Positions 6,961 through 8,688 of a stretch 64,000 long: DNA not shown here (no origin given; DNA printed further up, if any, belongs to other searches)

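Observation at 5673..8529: Three paralogous B12-binding radical SAM genes; the displaced copy resembles the distal tandem copy most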

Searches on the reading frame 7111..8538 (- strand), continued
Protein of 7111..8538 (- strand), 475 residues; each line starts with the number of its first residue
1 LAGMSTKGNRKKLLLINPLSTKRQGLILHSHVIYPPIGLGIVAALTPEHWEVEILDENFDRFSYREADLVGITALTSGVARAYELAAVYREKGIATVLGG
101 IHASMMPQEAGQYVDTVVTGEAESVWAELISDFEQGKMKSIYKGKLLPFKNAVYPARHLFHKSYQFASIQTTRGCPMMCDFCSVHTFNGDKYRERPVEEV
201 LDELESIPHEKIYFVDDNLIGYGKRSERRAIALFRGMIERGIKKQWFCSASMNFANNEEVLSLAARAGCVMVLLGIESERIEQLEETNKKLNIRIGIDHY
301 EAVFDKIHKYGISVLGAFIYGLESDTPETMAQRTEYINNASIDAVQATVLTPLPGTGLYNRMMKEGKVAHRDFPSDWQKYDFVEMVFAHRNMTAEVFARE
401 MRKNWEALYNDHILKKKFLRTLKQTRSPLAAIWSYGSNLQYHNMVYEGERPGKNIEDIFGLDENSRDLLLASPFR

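Call 43: find_related_loci(query=A1, collection=metagenome_contigs, flank=10000)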
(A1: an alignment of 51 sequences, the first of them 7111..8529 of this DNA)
Query A1 (472 aa) in metagenome_contigs; peptide patterns used: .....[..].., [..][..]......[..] (x = any residue, [..] = any of these).
600 stretches matched a pattern (row limit reached: there are more); 317 encode a relative of the query (tblastn E <= 1e-3); the best 80 are kept; 80 distinct loci.
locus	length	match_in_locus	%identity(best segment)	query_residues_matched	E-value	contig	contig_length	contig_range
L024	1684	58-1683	81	1-472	0e+0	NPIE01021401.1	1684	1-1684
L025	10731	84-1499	81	1-472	0e+0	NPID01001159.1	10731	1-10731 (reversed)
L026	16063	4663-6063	79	6-472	0e+0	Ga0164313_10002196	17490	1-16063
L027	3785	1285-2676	71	7-470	0e+0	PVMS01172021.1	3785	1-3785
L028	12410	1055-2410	70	7-458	0e+0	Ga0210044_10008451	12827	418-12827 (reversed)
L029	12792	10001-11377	67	8-471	0e+0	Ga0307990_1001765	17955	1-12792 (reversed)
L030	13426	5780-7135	68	7-458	0e+0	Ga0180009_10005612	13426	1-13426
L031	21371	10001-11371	65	7-460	0e+0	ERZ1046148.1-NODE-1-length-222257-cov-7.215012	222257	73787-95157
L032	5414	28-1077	79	123-472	0e+0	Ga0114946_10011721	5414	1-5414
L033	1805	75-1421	59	7-453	0e+0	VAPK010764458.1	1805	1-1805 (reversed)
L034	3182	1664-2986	60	8-448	0e+0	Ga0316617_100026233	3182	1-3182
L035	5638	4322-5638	58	4-442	0e+0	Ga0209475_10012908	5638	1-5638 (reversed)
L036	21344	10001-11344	57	9-456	0e+0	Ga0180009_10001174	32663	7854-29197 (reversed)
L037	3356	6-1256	61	32-448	0e+0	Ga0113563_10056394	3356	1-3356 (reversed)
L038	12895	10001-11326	56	6-447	0e+0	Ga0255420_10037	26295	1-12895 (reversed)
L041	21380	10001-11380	56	5-460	1e-178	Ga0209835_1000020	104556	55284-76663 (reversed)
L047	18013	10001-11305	54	7-441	1e-170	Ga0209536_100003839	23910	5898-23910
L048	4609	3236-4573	54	2-447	6e-173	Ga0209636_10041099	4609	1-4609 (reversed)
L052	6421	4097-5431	53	3-447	7e-169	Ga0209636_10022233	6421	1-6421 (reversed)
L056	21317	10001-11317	58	7-445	0e+0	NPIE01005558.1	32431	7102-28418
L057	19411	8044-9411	51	1-456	7e-166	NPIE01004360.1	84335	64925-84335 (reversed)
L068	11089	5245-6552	53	9-444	4e-160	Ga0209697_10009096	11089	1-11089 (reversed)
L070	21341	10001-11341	50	7-456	5e-160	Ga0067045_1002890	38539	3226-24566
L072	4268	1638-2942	51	7-441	2e-164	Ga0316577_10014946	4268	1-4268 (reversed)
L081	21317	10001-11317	51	3-441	2e-158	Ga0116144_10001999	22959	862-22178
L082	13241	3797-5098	51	8-441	6e-158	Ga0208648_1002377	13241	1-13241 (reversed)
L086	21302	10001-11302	51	8-441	3e-157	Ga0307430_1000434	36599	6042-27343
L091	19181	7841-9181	50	6-452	1e-156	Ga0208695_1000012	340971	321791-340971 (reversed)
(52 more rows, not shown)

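Call 46: search_protein_families(library=pfam, proteins=[L081:13834-14583:-, L086:9527-9982:+, L052:2593-3381:+, L048:1022-1546:+, L052:3570-4106:+, L047:12025-12654:+, L052:1178-1828:+, L072:220-1050:+, L082:3117-3812:-, L021:11378-12673:+], max_evalue=0.001)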
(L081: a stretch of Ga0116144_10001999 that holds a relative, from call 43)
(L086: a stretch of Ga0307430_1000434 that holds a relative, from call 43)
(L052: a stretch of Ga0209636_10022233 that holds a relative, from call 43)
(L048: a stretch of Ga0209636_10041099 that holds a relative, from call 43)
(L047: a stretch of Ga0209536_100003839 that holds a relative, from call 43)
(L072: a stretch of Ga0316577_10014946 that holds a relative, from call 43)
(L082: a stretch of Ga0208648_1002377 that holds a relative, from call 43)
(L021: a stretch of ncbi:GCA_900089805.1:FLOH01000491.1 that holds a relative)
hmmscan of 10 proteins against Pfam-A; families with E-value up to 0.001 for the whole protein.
L081:13834-14583:- (250 aa): 11 families
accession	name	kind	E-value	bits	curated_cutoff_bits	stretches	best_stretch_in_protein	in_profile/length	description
PF08241.18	Methyltransf_11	-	8e-23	81.3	21.2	1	104-201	1-93/95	Methyltransferase domain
PF13649.12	Methyltransf_25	-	6e-22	78.6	27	1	103-199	1-97/97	Methyltransferase domain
PF13847.12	Methyltransf_31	-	5.9e-21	75.1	27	1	98-206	2-112/145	Methyltransferase domain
PF01209.24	Ubie_methyltran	-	7.5e-20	71.7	20.1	1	95-205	43-153/233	ubiE/COQ5 methyltransferase family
PF08242.18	Methyltransf_12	-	4.3e-12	47.1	30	1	104-201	1-98/98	Methyltransferase domain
PF13489.12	Methyltransf_23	-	4.6e-10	39.9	27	1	97-209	20-121/164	Methyltransferase domain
PF01135.25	PCMT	-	1.1e-08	35.5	20.3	1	92-185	66-159/210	Protein-L-isoaspartate(D-aspartate) O-methyltransferase (PCMT)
PF02390.23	Methyltransf_4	-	2e-07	31.1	24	1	102-162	4-63/173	Putative methyltransferase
PF01728.25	FtsJ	-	3.6e-07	30.7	24.1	1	97-154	19-73/181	FtsJ-like methyltransferase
PF00398.26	RrnaAD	-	0.00017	21.2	24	1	91-148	22-74/263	Ribosomal RNA adenine dimethylase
PF02353.26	CMAS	-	0.00083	19.2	27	1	90-161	53-122/273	Mycolic acid cyclopropane synthetase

L086:9527-9982:+ (152 aa): 7 families
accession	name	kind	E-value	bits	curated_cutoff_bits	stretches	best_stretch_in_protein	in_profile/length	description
PF12802.13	MarR_2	-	1.3e-10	41.7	27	1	39-96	2-60/61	MarR family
PF01047.28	MarR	-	1.4e-10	41.3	24.6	1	46-96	7-57/59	MarR family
PF13463.12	HTH_27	-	3.4e-10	40.5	22.2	1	44-106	5-68/68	Winged helix DNA-binding domain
PF22381.2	Staph_reg_Sar_Rot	-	2.4e-07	31.2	27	1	32-108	4-80/85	Transcriptional regulator SarA/Rot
PF01325.25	Fe_dep_repress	-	1.4e-06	28.9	26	1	46-91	12-57/60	Iron dependent repressor, N-terminal DNA binding domain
PF13412.12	HTH_24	-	0.00052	20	21.9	1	60-87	21-48/48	Winged helix-turn-helix DNA-binding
PF25213.1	HVO_A0261_N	-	0.00053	20.3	35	1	54-113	22-74/86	HVO_A0261 N-terminal domain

L052:2593-3381:+ (263 aa): 3 families
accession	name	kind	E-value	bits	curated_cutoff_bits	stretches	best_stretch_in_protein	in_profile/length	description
PF14268.11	YoaP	-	7.1e-12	45.1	25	1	215-256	3-44/44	YoaP-like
PF00583.31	Acetyltransf_1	-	9.1e-06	26.4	20.7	1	22-122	9-98/116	Acetyltransferase (GNAT) family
PF13508.13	Acetyltransf_7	-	8.6e-05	23.3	27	1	55-145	8-83/84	Acetyltransferase (GNAT) domain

L048:1022-1546:+ (175 aa): 4 families
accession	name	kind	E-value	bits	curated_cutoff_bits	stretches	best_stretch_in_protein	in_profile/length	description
PF13474.12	SnoaL_3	-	3e-18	66.7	22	1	52-174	1-120/121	SnoaL-like domain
PF14534.12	DUF4440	-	1.2e-09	39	25.2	1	53-165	2-107/107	Domain of unknown function (DUF4440)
PF08332.16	CaMKII_AD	-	4.2e-06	27.4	22.1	1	51-171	4-125/128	Calcium/calmodulin dependent protein kinase II association domain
PF13577.12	SnoaL_4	-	2.8e-05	24.6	24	1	49-168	6-125/126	SnoaL-like domain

L052:3570-4106:+ (179 aa): 0 families

L047:12025-12654:+ (210 aa): 2 families
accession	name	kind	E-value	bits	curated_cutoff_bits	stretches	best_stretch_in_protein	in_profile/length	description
PF02080.26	TrkA_C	-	4.5e-14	52.6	27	1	132-200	2-69/71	TrkA-C domain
PF01895.24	PhoU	-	1.1e-05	26.2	23.5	1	27-109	6-88/89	PhoU domain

L052:1178-1828:+ (217 aa): 4 families
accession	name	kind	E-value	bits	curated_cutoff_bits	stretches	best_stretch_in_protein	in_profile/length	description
PF04191.18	PEMT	-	3.2e-09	37.6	25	1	83-173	5-96/105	Phospholipid methyltransferase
PF04140.19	ICMT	-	6.7e-07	30.1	24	1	88-166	5-82/95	Isoprenylcysteine carboxyl methyltransferase (ICMT) family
PF06966.17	DUF1295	-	1.6e-06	28.2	20.4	1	49-162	85-201/235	Protein of unknown function (DUF1295)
PF01222.22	ERG4_ERG24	-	0.00041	19.7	27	1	112-192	343-424/432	Ergosterol biosynthesis ERG4/ERG24 family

L072:220-1050:+ (277 aa): 1 family
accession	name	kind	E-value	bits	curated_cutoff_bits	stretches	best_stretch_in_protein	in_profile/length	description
PF02517.21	Rce1-like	-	0.00026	21.6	22.4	1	138-225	8-87/93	Type II CAAX prenyl endopeptidase Rce1-like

L082:3117-3812:- (232 aa): 0 families

L021:11378-12673:+ (431 aa): 1 family
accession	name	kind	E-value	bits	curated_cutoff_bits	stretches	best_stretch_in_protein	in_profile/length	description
PF00291.31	PALP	-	3.9e-23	82.7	35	1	109-392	33-295/295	Pyridoxal-phosphate dependent enzyme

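Call 52: search_protein_families(library=pfam, proteins=[L028:5441-6742:+, L030:8589-9893:+, L036:8216-9877:-, L056:8216-9904:-, L041:13275-15020:-, L070:12757-14547:-, L091:9292-11106:-, L068:9404-11005:+, L057:10315-12828:+, L036:3709-5283:+], max_evalue=0.001)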
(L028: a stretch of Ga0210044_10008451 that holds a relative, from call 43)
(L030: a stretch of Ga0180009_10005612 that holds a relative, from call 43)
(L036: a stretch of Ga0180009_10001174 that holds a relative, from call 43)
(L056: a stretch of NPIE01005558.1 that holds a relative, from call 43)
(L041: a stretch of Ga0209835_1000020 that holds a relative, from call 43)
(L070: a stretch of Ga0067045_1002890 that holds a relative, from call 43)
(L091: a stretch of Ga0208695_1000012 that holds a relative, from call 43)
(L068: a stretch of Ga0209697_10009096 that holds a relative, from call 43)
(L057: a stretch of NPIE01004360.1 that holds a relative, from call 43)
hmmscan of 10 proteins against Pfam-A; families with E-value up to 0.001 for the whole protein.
L028:5441-6742:+ (434 aa): 1 family
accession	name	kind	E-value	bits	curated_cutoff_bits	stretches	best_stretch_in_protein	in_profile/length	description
PF00291.31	PALP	-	8.3e-17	61.9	35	1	113-396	33-295/295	Pyridoxal-phosphate dependent enzyme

L030:8589-9893:+ (435 aa): 1 family
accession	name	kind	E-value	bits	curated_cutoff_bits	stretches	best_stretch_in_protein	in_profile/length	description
PF00291.31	PALP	-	4.4e-20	72.6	35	1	114-397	33-295/295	Pyridoxal-phosphate dependent enzyme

L036:8216-9877:- (554 aa): 2 families
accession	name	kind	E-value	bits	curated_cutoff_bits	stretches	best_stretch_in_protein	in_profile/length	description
PF04055.27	Radical_SAM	-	7.4e-16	59.2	29.5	1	244-404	4-166/166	Radical SAM superfamily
PF02310.24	B12-binding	-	5.8e-10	39.5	32.1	1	64-146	18-104/121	B12 binding domain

L056:8216-9904:- (563 aa): 2 families
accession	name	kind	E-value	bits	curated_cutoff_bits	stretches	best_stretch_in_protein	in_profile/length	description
PF04055.27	Radical_SAM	-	1.2e-15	58.6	29.5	1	256-416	4-166/166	Radical SAM superfamily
PF02310.24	B12-binding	-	6.1e-06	26.5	32.1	1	76-146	19-91/121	B12 binding domain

L041:13275-15020:- (582 aa): 2 families
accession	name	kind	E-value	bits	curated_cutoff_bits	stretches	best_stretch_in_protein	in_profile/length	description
PF00091.31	Tubulin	-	2.8e-46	158.6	33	1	25-180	2-187/190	Tubulin/FtsZ family, GTPase domain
PF12327.13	FtsZ_C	-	5.2e-23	81.6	27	1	230-326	1-95/95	FtsZ family, C-terminal domain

L070:12757-14547:- (597 aa): 2 families
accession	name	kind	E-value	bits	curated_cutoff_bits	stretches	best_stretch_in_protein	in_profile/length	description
PF00501.34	AMP-binding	-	5.5e-72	243.1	29.9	1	21-418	7-384/384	AMP-binding enzyme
PF23562.2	AMP-binding_C_3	-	0.00026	21.8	20.8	1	460-590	6-120/124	AMP-binding enzyme C-terminal domain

L091:9292-11106:- (605 aa): 2 families
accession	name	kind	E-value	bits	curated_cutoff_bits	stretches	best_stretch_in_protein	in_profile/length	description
PF00501.34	AMP-binding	-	7.3e-68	229.5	29.9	1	25-427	2-384/384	AMP-binding enzyme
PF23562.2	AMP-binding_C_3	-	1e-06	29.6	20.8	1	469-602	6-123/124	AMP-binding enzyme C-terminal domain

L068:9404-11005:+ (534 aa): 0 families

L057:10315-12828:+ (838 aa): 2 families
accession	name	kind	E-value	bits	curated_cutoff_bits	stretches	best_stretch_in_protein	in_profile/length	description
PF00144.29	Beta-lactamase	-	3.6e-49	168.2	27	1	71-399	2-315/329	Beta-lactamase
PF18962.6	Por_Secre_tail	-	9.9e-09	35.8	27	1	760-837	1-75/75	Secretion system C-terminal sorting domain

L036:3709-5283:+ (525 aa): 2 families
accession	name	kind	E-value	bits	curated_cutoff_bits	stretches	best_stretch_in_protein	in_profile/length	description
PF03062.24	MBOAT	-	5.9e-17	62.4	27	1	193-422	83-330/337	MBOAT, membrane-bound O-acyltransferase family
PF13813.11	MBOAT_2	-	7.6e-06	26.6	25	1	306-369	4-66/85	Membrane bound O-acyl transferase family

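Call 69: search_protein_representatives(protein=window:7111-8529:-)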
Query: 472 residues. Proteins with E-value up to 0.001 (for the whole library): 34474; up to 1e-10: 15295; up to 1e-30: 1826. The best 150 are listed.
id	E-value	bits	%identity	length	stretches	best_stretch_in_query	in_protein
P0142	4.1e-145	500.3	51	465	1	7-450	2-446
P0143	4.7e-138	477.0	48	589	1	6-441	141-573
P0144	8.2e-126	436.6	47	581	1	7-437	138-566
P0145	2.7e-123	428.3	45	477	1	8-440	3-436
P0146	1.9e-122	425.6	44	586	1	6-442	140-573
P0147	3.7e-121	421.3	46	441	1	8-436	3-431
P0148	5.0e-114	397.8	41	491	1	6-449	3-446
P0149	8.9e-114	397.0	44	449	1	6-430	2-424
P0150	4.0e-112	391.5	43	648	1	6-440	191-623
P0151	1.1e-111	390.0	45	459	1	7-388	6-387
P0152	4.9e-108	378.0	42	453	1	8-440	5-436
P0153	4.2e-107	375.0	43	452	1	8-442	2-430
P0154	2.0e-106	372.7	42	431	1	7-438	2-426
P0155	3.6e-105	368.6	41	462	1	8-429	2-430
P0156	1.0e-104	367.1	41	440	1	8-439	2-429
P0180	1.5e-96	340.2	38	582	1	3-433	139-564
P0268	5.4e-70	252.6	39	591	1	35-401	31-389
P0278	5.6e-69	249.3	40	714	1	33-419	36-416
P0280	1.3e-68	248.1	36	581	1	31-420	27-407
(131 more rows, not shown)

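Call 70: search_protein_families(library=pfam, proteins=[P0143, P0144, P0146, P0150, P0180, P0278, P0268, P0280], max_evalue=0.01)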
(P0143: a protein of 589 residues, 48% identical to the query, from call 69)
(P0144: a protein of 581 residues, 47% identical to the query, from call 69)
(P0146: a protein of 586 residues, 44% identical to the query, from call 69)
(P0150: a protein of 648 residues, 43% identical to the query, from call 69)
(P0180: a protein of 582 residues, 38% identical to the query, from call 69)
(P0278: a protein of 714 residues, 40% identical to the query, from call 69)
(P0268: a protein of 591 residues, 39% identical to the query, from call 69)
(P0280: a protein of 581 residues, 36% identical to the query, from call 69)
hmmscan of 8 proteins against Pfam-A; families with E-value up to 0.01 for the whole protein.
P0143 (589 aa): 3 families
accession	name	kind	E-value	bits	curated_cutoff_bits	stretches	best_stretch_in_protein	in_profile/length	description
PF04055.27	Radical_SAM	-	3.6e-14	53.7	29.5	1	302-460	2-160/166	Radical SAM superfamily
PF02310.24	B12-binding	-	2.5e-11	43.9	32.1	1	164-257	10-116/121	B12 binding domain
PF19864.5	Radical_SAM_N2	-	1.8e-05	24.6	29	1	222-264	82-124/151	Radical SAM proteins, N-terminal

P0144 (581 aa): 3 families
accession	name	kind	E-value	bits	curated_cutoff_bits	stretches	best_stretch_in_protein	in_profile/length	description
PF04055.27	Radical_SAM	-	1.4e-16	61.5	29.5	1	299-456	2-159/166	Radical SAM superfamily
PF02310.24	B12-binding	-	6.3e-11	42.6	32.1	1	159-255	11-120/121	B12 binding domain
PF19864.5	Radical_SAM_N2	-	0.00028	20.8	29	1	214-270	80-136/151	Radical SAM proteins, N-terminal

P0146 (586 aa): 3 families
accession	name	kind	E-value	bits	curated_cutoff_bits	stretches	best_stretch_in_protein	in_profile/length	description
PF04055.27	Radical_SAM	-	1.5e-16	61.4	29.5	1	301-460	2-161/166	Radical SAM superfamily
PF02310.24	B12-binding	-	7.3e-15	55.3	32.1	1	160-259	7-119/121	B12 binding domain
PF19864.5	Radical_SAM_N2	-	4.4e-05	23.4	29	1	218-271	79-132/151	Radical SAM proteins, N-terminal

P0150 (648 aa): 3 families
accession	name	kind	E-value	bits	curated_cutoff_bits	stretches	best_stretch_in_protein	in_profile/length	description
PF04055.27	Radical_SAM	-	1.1e-12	48.9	29.5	1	353-516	2-165/166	Radical SAM superfamily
PF02310.24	B12-binding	-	2.1e-12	47.4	32.1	1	209-307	5-115/121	B12 binding domain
PF19864.5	Radical_SAM_N2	-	0.00023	21.1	29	1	268-318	77-127/151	Radical SAM proteins, N-terminal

P0180 (582 aa): 3 families
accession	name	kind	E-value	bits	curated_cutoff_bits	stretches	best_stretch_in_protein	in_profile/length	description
PF04055.27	Radical_SAM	-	7e-15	56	29.5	1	300-460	1-161/166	Radical SAM superfamily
PF02310.24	B12-binding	-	1.7e-09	38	32.1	1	163-257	12-118/121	B12 binding domain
PF19864.5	Radical_SAM_N2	-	4.2e-05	23.5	29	1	216-273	78-135/151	Radical SAM proteins, N-terminal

P0278 (714 aa): 7 families
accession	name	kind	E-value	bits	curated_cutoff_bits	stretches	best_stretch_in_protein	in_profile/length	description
PF04055.27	Radical_SAM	-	3.5e-20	73.3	29.5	1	173-336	2-166/166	Radical SAM superfamily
PF02310.24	B12-binding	-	5.3e-12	46.1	32.1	1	32-129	10-119/121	B12 binding domain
PF00583.31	Acetyltransf_1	-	3.7e-07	30.9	20.7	1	525-615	28-95/116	Acetyltransferase (GNAT) family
PF13508.13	Acetyltransf_7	-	2.3e-06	28.3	27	1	532-627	5-79/84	Acetyltransferase (GNAT) domain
PF19864.5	Radical_SAM_N2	-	9.8e-05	22.3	29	1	90-151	81-142/151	Radical SAM proteins, N-terminal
PF13673.13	Acetyltransf_10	-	0.0015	19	23.6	0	585-614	57-86/128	Acetyltransferase (GNAT) domain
PF13527.13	Acetyltransf_9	-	0.0077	16.7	25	0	584-628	77-122/127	Acetyltransferase (GNAT) domain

P0268 (591 aa): 4 families
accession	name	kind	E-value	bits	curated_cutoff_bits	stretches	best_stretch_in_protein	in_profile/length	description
PF04055.27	Radical_SAM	-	1.4e-17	64.8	29.5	1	166-326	1-166/166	Radical SAM superfamily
PF02310.24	B12-binding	-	3.9e-09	36.8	32.1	1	41-119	26-116/121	B12 binding domain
PF13282.11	DUF4070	-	3.5e-06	27.5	22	1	345-405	1-60/144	Domain of unknown function (DUF4070)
PF19864.5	Radical_SAM_N2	-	0.00048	20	29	1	71-130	69-128/151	Radical SAM proteins, N-terminal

P0280 (581 aa): 5 families
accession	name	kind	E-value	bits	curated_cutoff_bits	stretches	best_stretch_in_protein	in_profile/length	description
PF04055.27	Radical_SAM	-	1.5e-17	64.7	29.5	1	168-325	3-166/166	Radical SAM superfamily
PF02310.24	B12-binding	-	1.6e-11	44.5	32.1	1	42-118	28-115/121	B12 binding domain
PF13466.11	STAS_2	-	1.5e-05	25.5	29.2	1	483-561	1-77/80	STAS domain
PF01740.26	STAS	-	0.0011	19.1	22.6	1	479-569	9-99/106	STAS domain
PF12261.14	T_hemolysin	-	0.0057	16.9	27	0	483-566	58-138/174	Thermostable hemolysin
